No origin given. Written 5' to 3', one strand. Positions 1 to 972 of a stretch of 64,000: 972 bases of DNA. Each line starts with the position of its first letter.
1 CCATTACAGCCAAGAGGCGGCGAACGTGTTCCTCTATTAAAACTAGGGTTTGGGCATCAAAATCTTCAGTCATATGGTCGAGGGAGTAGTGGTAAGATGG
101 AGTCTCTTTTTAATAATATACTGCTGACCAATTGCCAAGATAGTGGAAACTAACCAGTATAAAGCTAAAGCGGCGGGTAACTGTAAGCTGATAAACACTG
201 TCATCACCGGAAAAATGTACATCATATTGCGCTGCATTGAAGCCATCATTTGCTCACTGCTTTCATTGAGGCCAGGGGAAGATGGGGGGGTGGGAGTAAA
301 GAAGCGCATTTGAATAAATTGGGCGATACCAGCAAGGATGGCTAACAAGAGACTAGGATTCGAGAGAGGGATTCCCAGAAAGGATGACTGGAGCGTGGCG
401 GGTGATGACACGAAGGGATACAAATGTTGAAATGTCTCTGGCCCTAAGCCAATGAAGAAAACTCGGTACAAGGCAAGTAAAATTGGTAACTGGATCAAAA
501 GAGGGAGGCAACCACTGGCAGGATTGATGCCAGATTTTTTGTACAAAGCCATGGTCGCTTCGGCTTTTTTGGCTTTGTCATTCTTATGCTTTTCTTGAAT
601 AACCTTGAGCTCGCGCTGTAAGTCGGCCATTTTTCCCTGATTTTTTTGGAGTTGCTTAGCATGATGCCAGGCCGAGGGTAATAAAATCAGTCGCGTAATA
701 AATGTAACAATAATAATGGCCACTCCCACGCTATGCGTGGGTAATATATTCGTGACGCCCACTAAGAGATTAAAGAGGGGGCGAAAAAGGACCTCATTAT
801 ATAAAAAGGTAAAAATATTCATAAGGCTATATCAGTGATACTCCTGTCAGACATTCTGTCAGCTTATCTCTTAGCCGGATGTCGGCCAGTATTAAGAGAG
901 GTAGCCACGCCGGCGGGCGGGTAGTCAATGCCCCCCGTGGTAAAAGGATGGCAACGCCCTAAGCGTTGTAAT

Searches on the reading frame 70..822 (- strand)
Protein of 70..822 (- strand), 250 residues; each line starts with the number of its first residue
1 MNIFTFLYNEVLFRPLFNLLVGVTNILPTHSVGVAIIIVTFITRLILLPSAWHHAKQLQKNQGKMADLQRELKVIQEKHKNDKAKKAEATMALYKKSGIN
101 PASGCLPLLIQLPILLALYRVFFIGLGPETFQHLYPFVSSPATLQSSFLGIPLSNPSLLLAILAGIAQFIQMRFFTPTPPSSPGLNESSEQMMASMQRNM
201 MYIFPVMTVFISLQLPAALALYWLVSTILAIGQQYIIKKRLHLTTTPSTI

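Call 50: search_protein_families(library=pfam, proteins=[window:70-822:-], max_evalue=0.001)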
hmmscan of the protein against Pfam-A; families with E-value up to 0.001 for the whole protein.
window:70-822:- (250 aa): 1 family
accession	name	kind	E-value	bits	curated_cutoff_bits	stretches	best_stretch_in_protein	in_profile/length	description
PF02096.25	60KD_IMP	-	1e-47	162.6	35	1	33-239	2-163/163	60Kd inner membrane protein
